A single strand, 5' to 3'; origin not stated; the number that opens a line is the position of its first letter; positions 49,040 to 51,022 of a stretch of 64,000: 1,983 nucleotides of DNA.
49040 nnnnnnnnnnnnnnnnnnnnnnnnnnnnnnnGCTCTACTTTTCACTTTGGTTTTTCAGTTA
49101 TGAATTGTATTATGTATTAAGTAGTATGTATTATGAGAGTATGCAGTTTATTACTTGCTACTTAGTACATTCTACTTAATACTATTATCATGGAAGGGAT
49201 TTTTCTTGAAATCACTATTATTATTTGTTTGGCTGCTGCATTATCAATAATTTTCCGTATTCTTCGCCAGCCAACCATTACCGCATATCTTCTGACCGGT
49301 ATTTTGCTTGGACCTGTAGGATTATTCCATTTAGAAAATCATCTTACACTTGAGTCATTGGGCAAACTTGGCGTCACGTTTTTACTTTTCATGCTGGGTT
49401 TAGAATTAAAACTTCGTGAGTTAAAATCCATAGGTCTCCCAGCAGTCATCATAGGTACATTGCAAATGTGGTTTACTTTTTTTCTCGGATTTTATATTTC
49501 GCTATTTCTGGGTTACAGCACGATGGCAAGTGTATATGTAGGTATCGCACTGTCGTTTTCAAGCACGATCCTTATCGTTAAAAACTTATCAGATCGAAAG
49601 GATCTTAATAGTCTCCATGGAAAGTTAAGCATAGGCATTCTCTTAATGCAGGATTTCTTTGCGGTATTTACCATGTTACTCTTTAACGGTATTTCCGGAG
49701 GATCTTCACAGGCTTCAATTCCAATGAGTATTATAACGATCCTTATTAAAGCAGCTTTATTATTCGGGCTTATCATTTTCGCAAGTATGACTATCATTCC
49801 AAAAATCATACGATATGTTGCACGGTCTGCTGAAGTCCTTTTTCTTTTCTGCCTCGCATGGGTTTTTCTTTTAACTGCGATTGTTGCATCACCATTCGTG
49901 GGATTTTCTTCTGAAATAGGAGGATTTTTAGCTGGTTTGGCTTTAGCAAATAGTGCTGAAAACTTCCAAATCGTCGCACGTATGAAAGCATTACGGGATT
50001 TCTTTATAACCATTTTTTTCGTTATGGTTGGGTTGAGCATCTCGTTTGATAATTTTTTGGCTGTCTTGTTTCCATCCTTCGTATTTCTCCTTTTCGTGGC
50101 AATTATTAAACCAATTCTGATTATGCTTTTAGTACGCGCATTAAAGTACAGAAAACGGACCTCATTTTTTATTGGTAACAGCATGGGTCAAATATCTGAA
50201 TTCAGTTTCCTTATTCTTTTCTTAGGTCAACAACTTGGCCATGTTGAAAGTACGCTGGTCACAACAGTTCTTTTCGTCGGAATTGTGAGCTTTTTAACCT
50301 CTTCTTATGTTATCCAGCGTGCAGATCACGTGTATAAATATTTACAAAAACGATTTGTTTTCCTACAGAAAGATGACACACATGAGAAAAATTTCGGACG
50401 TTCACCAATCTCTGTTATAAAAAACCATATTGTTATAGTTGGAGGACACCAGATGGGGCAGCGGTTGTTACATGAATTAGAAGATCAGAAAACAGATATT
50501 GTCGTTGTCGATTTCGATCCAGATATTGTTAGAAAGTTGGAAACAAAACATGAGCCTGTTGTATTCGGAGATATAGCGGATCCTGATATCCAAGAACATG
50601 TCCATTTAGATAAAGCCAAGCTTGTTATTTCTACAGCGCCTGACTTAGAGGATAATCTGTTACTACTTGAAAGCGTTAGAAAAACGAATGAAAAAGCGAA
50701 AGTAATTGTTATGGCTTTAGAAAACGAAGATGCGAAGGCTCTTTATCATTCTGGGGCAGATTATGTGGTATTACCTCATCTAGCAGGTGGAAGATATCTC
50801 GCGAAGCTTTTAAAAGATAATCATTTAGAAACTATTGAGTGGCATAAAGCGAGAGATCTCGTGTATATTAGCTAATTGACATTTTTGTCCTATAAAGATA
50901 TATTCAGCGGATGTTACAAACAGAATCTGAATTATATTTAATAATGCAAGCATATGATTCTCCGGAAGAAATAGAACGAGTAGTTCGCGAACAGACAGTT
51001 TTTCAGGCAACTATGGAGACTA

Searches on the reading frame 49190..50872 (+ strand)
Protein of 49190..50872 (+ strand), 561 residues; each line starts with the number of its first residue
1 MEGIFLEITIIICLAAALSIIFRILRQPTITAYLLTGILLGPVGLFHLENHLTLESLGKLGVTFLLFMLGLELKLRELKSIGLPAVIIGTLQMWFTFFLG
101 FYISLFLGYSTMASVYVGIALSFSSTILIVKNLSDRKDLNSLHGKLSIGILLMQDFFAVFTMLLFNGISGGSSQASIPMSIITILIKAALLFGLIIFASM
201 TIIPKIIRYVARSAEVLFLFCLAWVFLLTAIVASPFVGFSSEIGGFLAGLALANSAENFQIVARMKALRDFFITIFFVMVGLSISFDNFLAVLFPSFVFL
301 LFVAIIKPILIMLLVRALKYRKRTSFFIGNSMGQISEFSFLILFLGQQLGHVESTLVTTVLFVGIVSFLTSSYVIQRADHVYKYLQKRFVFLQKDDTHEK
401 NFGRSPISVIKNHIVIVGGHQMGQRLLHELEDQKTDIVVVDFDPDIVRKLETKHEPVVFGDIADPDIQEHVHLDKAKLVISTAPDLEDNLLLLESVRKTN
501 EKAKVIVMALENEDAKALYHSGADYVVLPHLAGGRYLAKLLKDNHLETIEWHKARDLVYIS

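Call 53: search_protein_families(library=ncbifam, proteins=[window:49190-50872:+], max_evalue=1e-10)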
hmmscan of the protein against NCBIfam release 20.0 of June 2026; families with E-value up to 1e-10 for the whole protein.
window:49190-50872:+ (561 aa): 5 families
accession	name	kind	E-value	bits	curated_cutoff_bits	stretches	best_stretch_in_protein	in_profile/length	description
NF007950.1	PRK10669.1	equivalog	1.1e-48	166.4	700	1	11-529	14-535/547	YbaL family putative K(+) efflux transporter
NF002924.0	PRK03562.1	equivalog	3.4e-46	157.9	752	1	9-522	9-513/623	glutathione-regulated potassium-efflux system protein KefC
TIGR00932.1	2a37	subfamily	2.7e-43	148.5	238.3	1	15-284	4-274/275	monovalent cation:proton antiporter-2 (CPA2) family protein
NF045626.1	FeTrans_MagA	equivalog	5.4e-40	137.5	700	1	9-373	11-372/386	iron transporter MagA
NF002973.0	PRK03659.1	equivalog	1.3e-39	136.3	804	1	9-522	10-511/602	glutathione-regulated potassium-efflux system protein KefB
